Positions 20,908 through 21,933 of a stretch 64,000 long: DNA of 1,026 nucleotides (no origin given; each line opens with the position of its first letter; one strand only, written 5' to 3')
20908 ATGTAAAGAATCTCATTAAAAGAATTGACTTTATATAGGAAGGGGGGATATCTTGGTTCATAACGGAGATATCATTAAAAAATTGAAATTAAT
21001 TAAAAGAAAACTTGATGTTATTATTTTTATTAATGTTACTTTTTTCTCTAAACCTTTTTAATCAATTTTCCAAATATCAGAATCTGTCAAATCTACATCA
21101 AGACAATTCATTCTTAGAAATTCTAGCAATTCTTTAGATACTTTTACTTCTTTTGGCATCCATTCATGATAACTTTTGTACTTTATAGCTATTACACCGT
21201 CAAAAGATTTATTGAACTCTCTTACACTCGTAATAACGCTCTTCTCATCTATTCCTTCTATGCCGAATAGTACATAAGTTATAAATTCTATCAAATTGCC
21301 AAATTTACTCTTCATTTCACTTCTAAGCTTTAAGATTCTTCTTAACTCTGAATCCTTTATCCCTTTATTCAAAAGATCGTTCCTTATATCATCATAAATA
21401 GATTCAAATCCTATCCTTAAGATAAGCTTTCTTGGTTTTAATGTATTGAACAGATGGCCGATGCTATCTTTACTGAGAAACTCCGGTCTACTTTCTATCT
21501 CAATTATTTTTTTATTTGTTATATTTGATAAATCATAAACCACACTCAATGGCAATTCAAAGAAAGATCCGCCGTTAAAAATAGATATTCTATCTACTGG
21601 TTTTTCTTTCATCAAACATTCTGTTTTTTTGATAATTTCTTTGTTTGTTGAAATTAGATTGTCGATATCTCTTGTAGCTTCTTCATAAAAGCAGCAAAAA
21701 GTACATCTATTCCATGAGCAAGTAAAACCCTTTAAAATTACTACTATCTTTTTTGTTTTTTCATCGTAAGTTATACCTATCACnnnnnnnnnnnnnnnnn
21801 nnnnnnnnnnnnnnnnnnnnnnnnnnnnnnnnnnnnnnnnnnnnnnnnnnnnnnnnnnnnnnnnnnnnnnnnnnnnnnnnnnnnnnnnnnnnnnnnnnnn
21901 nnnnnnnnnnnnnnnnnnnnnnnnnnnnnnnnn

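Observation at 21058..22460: Minimal two-gene archaeosine-type module: stand-alone ArcS-like domain plus a short radical SAM partner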

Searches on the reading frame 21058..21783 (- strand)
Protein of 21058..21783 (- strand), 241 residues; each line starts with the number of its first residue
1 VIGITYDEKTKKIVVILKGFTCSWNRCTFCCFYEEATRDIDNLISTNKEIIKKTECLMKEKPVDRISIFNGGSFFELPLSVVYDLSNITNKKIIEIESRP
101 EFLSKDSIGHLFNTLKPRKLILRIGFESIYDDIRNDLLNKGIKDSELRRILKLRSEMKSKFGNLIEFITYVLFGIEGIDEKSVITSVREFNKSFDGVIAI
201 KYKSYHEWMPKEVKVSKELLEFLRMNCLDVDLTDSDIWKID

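Call 3: search_protein_families(library=pfam, proteins=[window:21058-21783:-], max_evalue=1)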
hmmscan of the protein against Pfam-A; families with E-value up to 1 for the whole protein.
window:21058-21783:- (241 aa): 1 family
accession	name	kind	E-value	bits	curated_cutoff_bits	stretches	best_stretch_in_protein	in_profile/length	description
PF04055.27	Radical_SAM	-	0.02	15.5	29.5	1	22-183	7-159/166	Radical SAM superfamily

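Call 4: search_protein_families(library=ncbifam, proteins=[window:21058-21783:-], max_evalue=1)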
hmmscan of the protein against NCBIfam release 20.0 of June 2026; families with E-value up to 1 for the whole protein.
window:21058-21783:- (241 aa): 2 families
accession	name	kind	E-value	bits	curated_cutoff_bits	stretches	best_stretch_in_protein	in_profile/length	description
TIGR01210.1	TIGR01210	equivalog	4.2e-16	59.1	212.15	1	6-185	9-189/313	archaeosine biosynthesis radical SAM protein RaSEA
TIGR03699.1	menaquin_MqnC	equivalog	0.0013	17.6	428.1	1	25-98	53-123/342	cyclic dehypoxanthinyl futalosine synthase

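Call 19: search_solved_structures(query=window:21058-21783:-, max_evalue=1, show_alignments=2)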
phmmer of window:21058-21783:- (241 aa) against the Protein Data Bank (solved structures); distinct sequences matched with E-value up to 1: 3.
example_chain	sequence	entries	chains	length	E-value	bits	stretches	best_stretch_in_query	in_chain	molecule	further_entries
6p78_A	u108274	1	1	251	2.5e-13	53.3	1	8-152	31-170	Queuine lyase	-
3iby_A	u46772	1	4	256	0.053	16.2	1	105-147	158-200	Ferrous iron transport protein B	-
6qk7_C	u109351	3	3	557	0.062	16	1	65-140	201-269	Elongator complex protein 3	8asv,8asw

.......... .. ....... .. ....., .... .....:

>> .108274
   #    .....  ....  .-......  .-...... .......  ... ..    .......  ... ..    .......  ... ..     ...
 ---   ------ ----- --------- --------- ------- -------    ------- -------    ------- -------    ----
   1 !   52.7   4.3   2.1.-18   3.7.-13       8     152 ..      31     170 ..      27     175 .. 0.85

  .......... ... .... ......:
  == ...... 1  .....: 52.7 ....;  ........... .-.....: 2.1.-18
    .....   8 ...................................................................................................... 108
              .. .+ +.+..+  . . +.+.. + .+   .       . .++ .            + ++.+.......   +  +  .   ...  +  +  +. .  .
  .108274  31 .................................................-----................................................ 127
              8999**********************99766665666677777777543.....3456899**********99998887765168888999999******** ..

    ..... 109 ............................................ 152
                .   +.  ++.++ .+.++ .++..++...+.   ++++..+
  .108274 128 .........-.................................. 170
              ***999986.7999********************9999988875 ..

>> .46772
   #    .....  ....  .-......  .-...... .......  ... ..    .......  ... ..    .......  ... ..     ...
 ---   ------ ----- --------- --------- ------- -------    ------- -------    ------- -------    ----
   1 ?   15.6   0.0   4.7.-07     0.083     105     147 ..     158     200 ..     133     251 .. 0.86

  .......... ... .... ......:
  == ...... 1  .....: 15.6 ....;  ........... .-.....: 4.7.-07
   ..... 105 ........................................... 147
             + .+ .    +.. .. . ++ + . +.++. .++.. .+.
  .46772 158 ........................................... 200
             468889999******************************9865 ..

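Call 22: find_homologous_proteins(query=window:21058-21783:-)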
Query window:21058-21783:- (241 aa): 80 proteins with E <= 0.001 among 1335 candidates.
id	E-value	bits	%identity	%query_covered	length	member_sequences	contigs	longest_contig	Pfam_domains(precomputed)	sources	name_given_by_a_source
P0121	3.9e-154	529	100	100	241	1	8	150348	-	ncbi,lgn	ncbi:MAG: hypothetical protein QXL52_01335 [Nitrososphaerales archaeon]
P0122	1.6e-124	432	81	100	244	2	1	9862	-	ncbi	ncbi:MAG: hypothetical protein QW193_04595 [Nitrososphaerales archaeon]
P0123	4.9e-119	414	76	100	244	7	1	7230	PF04055.28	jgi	jgi:radical SAM enzyme (TIGR01210 family)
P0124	1.6e-118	412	76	100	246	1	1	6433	-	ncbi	ncbi:MAG: hypothetical protein ACUVTD_04725 [Nitrososphaerales archaeon]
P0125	3.2e-118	411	76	100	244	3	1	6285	-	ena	-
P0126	3.6e-117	408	76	100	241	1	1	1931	-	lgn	-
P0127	2.7e-114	399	73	100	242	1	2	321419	-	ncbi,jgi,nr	ncbi:MAG: hypothetical protein H3Z54_01755 [archaeon]|nr:hypothetical protein [archaeon]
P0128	8.9e-114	397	73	100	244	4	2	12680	-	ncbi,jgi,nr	ncbi:MAG: hypothetical protein H3Z53_07500 [archaeon]|nr:hypothetical protein [archaeon] MCP8314197.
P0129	9.4e-114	397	72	100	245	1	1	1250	-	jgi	-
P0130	2.9e-113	395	71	100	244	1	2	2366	-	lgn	-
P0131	3.1e-113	395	73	100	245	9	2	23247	-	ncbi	ncbi:MAG: hypothetical protein QXD82_04395 [Nitrososphaerales archaeon]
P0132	2.3e-112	392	70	100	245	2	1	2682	-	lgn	-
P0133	3.7e-109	382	70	100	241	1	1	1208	PF04055.28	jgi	-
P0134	4.0e-106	372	66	100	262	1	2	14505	-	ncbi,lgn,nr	ncbi:MAG: hypothetical protein H3Z50_06880 [archaeon]|nr:hypothetical protein [archaeon] MCP8306996.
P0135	5.9e-105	368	65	100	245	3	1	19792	-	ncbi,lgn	-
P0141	3.0e-89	317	59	100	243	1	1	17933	PF04055.28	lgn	-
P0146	9.6e-67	243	47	100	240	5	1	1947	PF04055.28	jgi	jgi:radical SAM enzyme (TIGR01210 family)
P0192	1.1e-47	180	46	98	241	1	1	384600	-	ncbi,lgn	-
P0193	1.6e-46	177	44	98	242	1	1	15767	-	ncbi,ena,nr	ncbi:MAG: hypothetical protein HWN67_04680 [Candidatus Helarchaeota archaeon]|nr:hypothetical protei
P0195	4.6e-45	172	42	98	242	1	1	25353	-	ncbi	ncbi:MAG: hypothetical protein ACFFDN_01210 [Candidatus Hodarchaeota archaeon]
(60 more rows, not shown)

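Call 37: search_solved_structures(query=A2, max_evalue=0.01, show_alignments=2)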
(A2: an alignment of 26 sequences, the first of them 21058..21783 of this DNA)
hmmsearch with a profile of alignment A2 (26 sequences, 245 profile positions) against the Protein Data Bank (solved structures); distinct sequences matched with E-value up to 0.01: 1.
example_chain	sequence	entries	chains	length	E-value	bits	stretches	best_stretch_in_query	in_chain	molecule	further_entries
6p78_A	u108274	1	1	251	4.2e-23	85.3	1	10-200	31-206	Queuine lyase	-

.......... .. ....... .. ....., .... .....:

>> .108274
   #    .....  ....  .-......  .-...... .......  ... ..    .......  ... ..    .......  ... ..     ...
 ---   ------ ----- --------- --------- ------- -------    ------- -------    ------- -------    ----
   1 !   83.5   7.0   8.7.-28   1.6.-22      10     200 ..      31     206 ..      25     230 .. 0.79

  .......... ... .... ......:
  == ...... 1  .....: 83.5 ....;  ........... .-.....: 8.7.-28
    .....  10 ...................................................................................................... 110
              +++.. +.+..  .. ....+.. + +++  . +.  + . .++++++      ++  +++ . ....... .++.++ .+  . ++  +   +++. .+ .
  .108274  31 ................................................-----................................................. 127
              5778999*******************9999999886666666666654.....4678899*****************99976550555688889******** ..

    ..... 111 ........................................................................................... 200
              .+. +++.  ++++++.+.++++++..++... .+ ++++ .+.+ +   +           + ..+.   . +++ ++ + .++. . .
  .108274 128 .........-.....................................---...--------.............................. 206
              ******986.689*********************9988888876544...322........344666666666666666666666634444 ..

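Call 44: predict_structure(alignment_id=A2)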
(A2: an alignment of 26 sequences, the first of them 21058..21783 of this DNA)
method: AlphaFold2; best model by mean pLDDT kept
length: 241 residues; sequences in the alignment: 26
mean_pLDDT: 94.4   pTM: 0.90
mean pLDDT of the five models: 94.4, 93.3, 92.9, 92.5, 92.4
residues with pLDDT >= 90: 208; 70-90: 31; 50-70: 2; < 50: 0
segments of 3 or more residues with pLDDT < 50: none
pLDDT, mean of each block of 10 residues (from residue 1): 90 95 87 87 96 97 96 93 97 97 97 98 96 95 95 97 97 97 99 97 91 97 98 79 60
secondary structure, 60 per line:
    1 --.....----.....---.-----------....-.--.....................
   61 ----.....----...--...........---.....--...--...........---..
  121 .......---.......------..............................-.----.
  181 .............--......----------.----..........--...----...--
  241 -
elements in order: E3-7 E12-16 H32-35 H40-60 E65-69 H79-89 E93-97 H105-115 E119-127 H131-137 H144-164 E165-173 H180-193 E196-201 H217-226 E229-231

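Call 47: fold_search(model_id=the predicted structure, library=pdb)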
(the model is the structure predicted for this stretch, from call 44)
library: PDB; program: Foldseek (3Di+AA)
matches with E <= 10: 1446; with E <= 0.001: 47
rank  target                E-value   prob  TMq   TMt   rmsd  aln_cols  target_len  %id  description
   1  6p78                  5.4e-11  1.00  0.67  0.70   3.8       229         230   22  queuine lyase from Clostridium spiroforme bound to SAM and queuine (released 2019-09-18)
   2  4jc0_A                1.2e-06  1.00  0.56  0.35   5.3       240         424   15  Crystal structure of Thermotoga maritima holo RimO in complex with pentasulfide, Northeast Structural Genomics Consort (released 2013-04-10)
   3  8asw_C                1.6e-06  1.00  0.64  0.32   4.9       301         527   14  Cryo-EM structure of yeast Elp123 in complex with alanine tRNA (released 2022-12-07)
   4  9c19_B                1.7e-06  1.00  0.59  0.49   4.6       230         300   13  Structure of human LIAS (released 2025-07-09)
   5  8v0j_B                1.8e-06  1.00  0.59  0.49   4.6       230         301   13  Structure of the complex between Human LIAS and H-protein in the presence of s-adenosyl-l-methionine (released 2025-08-20)
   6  5l7l                  1.9e-06  1.00  0.61  0.40   5.7       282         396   11  Crystal Structure of Elp3 from Dehalococcoides mccartyi (390-407 GSGSG) (released 2016-08-03)
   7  4jc0_B                1.9e-06  1.00  0.57  0.36   4.9       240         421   17  Crystal structure of Thermotoga maritima holo RimO in complex with pentasulfide, Northeast Structural Genomics Consort (released 2013-04-10)
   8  4u0p                  2.0e-06  1.00  0.63  0.55   4.5       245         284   15  The Crystal Structure of Lipoyl Synthase in Complex with S-Adenosyl Homocysteine (released 2014-08-20)
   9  2qgq_C                4.0e-06  1.00  0.51  0.47   5.2       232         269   16  Crystal structure of TM_1862 from Thermotoga maritima. Northeast Structural Genomics Consortium target VR77 (released 2007-07-17)
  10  6fd2_B                4.5e-06  1.00  0.52  0.30   4.9       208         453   12  Radical SAM 1,2-diol dehydratase AprD4 in complex with its substrate paromamine (released 2018-01-17)
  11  6fd2_A                4.8e-06  1.00  0.52  0.30   7.4       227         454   12  Radical SAM 1,2-diol dehydratase AprD4 in complex with its substrate paromamine (released 2018-01-17)
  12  8trw_A                5.5e-06  1.00  0.61  0.51   4.4       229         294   11  Structure of human LIAS (released 2025-06-11)
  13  5l7j                  6.6e-06  1.00  0.63  0.40   6.6       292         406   13  Crystal Structure of Elp3 from Dehalococcoides mccartyi (released 2016-08-03)
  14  6ia6                  9.0e-06  1.00  0.60  0.40   6.0       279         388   11  Crystal structure of the bacterial Dehalococcoides mccartyi Elp3 with desulfo-CoA (released 2019-02-20)
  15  5exj                  9.6e-06  1.00  0.60  0.53   4.9       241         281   14  Crystal structure of M. tuberculosis lipoyl synthase at 1.64 A resolution (released 2016-08-10)
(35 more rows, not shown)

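Call 59: search_protein_representatives(alignment_id=A2)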
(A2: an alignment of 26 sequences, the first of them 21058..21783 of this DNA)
Query: 26 sequences, 245 profile positions. Proteins with E-value up to 0.001 (for the whole library): 989; up to 1e-10: 176; up to 1e-30: 8. The best 150 are listed.
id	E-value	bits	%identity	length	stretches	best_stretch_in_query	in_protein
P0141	2.3e-105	367.9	-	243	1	1-243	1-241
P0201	1.3e-94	332.7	-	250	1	1-243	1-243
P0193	1.1e-92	326.3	-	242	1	1-244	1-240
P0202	4.8e-83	294.8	-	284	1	1-242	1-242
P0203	5.3e-50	186.6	-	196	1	51-243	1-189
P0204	9.8e-50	185.7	-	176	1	1-163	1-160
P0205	5.7e-44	166.8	-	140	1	111-243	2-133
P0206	2.8e-37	144.9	-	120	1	126-243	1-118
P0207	1.8e-24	103.0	-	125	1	124-241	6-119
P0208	2.0e-23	99.6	-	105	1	76-163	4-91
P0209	1.4e-22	96.7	-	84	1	154-235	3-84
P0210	2.4e-22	96.0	-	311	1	13-178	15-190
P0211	5.0e-20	88.4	-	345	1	17-182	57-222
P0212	6.2e-19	84.8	-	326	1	12-203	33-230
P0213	4.8e-18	81.9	-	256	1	16-190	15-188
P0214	1.2e-17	80.6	-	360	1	8-192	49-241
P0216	3.1e-17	79.3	-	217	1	16-234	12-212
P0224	2.9e-16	76.1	-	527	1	10-192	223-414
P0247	3.2e-14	69.4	-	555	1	9-196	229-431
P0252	6.6e-14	68.4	-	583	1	17-158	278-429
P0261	1.7e-13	67.1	-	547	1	12-196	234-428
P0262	1.7e-13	67.1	-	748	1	10-189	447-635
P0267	2.3e-13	66.6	-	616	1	10-175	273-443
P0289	1.1e-12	64.3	-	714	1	9-189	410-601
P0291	1.3e-12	64.1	-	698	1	8-185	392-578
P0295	2.1e-12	63.5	-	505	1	10-161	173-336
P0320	8.1e-12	61.5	-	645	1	7-192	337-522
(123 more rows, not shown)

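Call 60: search_protein_families(library=pfam, proteins=[P0224, P0247, P0252, P0261, P0262, P0267, P0289, P0291, P0320, P0295], max_evalue=0.001)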
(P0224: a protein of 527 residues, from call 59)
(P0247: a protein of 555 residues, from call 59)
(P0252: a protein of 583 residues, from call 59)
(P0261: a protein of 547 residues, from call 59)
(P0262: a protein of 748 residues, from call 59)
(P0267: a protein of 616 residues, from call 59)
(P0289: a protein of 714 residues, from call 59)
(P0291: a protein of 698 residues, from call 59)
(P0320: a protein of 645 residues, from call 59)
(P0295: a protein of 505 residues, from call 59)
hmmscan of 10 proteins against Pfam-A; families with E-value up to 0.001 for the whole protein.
P0224 (527 aa): 0 families

P0247 (555 aa): 1 family
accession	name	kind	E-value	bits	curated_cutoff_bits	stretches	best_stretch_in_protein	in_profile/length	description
PF04055.27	Radical_SAM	-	8.6e-07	29.7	29.5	1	251-410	9-153/166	Radical SAM superfamily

P0252 (583 aa): 0 families

P0261 (547 aa): 0 families

P0262 (748 aa): 2 families
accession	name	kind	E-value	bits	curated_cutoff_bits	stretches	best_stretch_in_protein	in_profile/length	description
PF13676.11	TIR_2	-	3e-12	47.5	28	1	4-132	1-119/122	TIR domain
PF01582.25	TIR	-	0.00061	20.1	21.3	0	2-108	2-100/179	TIR domain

P0267 (616 aa): 2 families
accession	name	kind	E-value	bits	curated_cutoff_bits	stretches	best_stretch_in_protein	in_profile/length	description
PF02146.23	SIR2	-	6.3e-16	59.3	24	1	24-131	1-112/180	Sir2 family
PF04055.27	Radical_SAM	-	3.5e-09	37.5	29.5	1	293-448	8-155/166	Radical SAM superfamily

P0289 (714 aa): 2 families
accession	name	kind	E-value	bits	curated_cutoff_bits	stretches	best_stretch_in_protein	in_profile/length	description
PF13676.11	TIR_2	-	3.5e-15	57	28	1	3-125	1-119/122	TIR domain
PF04055.27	Radical_SAM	-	9.9e-06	26.3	29.5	1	422-591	4-157/166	Radical SAM superfamily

P0291 (698 aa): 3 families
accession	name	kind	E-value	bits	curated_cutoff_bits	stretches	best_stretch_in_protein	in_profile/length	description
PF13676.11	TIR_2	-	2.3e-15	57.6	28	1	3-120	1-117/122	TIR domain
PF01582.25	TIR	-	2.5e-07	31.1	21.3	1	14-96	21-99/179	TIR domain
PF04055.27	Radical_SAM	-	1.8e-05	25.4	29.5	1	414-574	8-158/166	Radical SAM superfamily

P0320 (645 aa): 3 families
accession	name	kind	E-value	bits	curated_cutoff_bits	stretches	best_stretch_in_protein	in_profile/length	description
PF04055.27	Radical_SAM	-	6.3e-08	33.4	29.5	1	348-512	1-164/166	Radical SAM superfamily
PF18765.7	Polbeta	-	1.4e-07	32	26.9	1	29-68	10-49/93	Polymerase beta, Nucleotidyltransferase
PF01909.29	NTP_transf_2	-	0.0001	23.1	21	1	32-81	14-70/93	Nucleotidyltransferase domain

P0295 (505 aa): 1 family
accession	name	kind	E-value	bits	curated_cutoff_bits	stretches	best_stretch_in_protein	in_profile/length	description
PF00072.30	Response_reg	-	2.1e-07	31.5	30.2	1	21-105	14-97/111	Response regulator receiver domain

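Call 61: search_protein_families(library=ncbifam, proteins=[P0141, P0201, P0193, P0202, P0210, P0211, P0212, P0213, P0214, P0216], max_evalue=0.001)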
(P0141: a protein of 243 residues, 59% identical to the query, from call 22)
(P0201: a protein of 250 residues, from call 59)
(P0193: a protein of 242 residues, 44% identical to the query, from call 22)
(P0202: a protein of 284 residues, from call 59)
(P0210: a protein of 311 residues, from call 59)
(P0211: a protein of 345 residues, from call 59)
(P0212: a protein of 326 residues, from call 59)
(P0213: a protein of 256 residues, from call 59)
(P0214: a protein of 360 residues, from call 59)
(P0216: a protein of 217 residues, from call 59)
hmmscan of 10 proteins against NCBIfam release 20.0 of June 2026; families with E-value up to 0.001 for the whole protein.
P0141 (243 aa): 3 families
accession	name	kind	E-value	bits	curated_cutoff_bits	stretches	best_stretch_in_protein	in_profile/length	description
TIGR01210.1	TIGR01210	equivalog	1.4e-17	63.9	212.15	1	9-184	12-189/313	archaeosine biosynthesis radical SAM protein RaSEA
TIGR04190.1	B12_SAM_Ta0216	equivalog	2e-08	33.3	500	1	11-199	217-401/554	TIGR04190 family B12-binding domain/radical SAM domain protein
TIGR04013.1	B12_SAM_MJ_1487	hypoth_equivalog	0.00045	19.2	251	1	94-208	243-346/382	TIGR04013 family B12-binding domain/radical SAM domain-containing protein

P0201 (250 aa): 1 family
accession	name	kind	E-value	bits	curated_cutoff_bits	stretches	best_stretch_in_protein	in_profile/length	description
TIGR01210.1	TIGR01210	equivalog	9.7e-13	48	212.15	1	9-177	10-180/313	archaeosine biosynthesis radical SAM protein RaSEA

P0193 (242 aa): 1 family
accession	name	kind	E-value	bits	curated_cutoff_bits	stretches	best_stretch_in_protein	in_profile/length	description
TIGR01210.1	TIGR01210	equivalog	1.7e-16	60.3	212.15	1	10-180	13-190/313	archaeosine biosynthesis radical SAM protein RaSEA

P0202 (284 aa): 1 family
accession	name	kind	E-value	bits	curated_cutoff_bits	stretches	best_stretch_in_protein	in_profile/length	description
TIGR04190.1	B12_SAM_Ta0216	equivalog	1.7e-06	26.9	500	1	17-198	222-398/554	TIGR04190 family B12-binding domain/radical SAM domain protein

P0210 (311 aa): 1 family
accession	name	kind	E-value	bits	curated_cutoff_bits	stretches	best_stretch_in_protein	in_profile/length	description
TIGR01210.1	TIGR01210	equivalog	9.7e-19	67.7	212.15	1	14-186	13-177/313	archaeosine biosynthesis radical SAM protein RaSEA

P0211 (345 aa): 2 families
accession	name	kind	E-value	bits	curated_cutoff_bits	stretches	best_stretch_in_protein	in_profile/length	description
TIGR01210.1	TIGR01210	equivalog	1.1e-53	182.6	212.15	1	58-340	19-300/313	archaeosine biosynthesis radical SAM protein RaSEA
TIGR01212.1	TIGR01212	equivalog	8.5e-06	25.1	180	1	141-266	112-233/302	tRNA modification radical SAM protein MnmL/YtqA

P0212 (326 aa): 3 families
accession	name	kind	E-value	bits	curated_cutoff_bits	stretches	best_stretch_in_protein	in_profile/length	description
TIGR01210.1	TIGR01210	equivalog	3.5e-35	121.7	212.15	1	31-323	11-295/313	archaeosine biosynthesis radical SAM protein RaSEA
TIGR01211.1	ELP3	subfamily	1.2e-05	24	350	1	102-267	173-331/522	tRNA uridine(34) 5-carboxymethylaminomethyl modification radical SAM/GNAT enzyme Elp3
TIGR01212.1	TIGR01212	equivalog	3.9e-05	22.9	180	1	50-254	37-236/302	tRNA modification radical SAM protein MnmL/YtqA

P0213 (256 aa): 10 families
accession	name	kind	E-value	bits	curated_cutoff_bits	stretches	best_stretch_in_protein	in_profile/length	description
TIGR01210.1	TIGR01210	equivalog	7.6e-37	127.2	212.15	1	15-238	17-246/313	archaeosine biosynthesis radical SAM protein RaSEA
NF004567.0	PRK05904.1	equivalog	2.1e-08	33.8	355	1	19-162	12-153/353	coproporphyrinogen III oxidase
TIGR01211.1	ELP3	subfamily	2.4e-08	32.9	350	1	93-240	189-335/522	tRNA uridine(34) 5-carboxymethylaminomethyl modification radical SAM/GNAT enzyme Elp3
TIGR04013.1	B12_SAM_MJ_1487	hypoth_equivalog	5.1e-08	32.2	251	1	102-188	246-332/382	TIGR04013 family B12-binding domain/radical SAM domain-containing protein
TIGR01212.1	TIGR01212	equivalog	4.1e-07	29.4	180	1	25-228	37-241/302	tRNA modification radical SAM protein MnmL/YtqA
TIGR04479.1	bcpD_PhpK_rSAM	subfamily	1.5e-05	23.6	600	1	22-171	249-390/504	PhpK family radical SAM P-methyltransferase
TIGR04072.2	rSAM_ladder_B12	equivalog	9.3e-05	21.2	360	1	64-171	227-330/443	lipid biosynthesis B12-binding/radical SAM protein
TIGR03994.1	rSAM_HemZ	equivalog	0.00016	21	321.4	1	21-162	92-237/401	coproporphyrinogen dehydrogenase HemZ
NF006065.0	PRK08207.2-4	equivalog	0.00038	19.6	922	1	21-160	176-325/484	coproporphyrinogen III oxidase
NF006062.0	PRK08207.1-5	equivalog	0.0005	19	1007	1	27-163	161-305/476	coproporphyrinogen III oxidase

P0214 (360 aa): 3 families
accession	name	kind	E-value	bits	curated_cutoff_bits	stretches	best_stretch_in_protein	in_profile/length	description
TIGR01210.1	TIGR01210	equivalog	1.8e-62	211.4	212.15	1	46-356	6-308/313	archaeosine biosynthesis radical SAM protein RaSEA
TIGR01212.1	TIGR01212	equivalog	5.6e-09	35.5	180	1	41-274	5-233/302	tRNA modification radical SAM protein MnmL/YtqA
TIGR01211.1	ELP3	subfamily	0.00032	19.3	350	1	148-287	194-328/522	tRNA uridine(34) 5-carboxymethylaminomethyl modification radical SAM/GNAT enzyme Elp3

P0216 (217 aa): 1 family
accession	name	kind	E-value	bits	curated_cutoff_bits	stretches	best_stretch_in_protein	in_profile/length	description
TIGR01210.1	TIGR01210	equivalog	3.2e-14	52.9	212.15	1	12-138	17-156/313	archaeosine biosynthesis radical SAM protein RaSEA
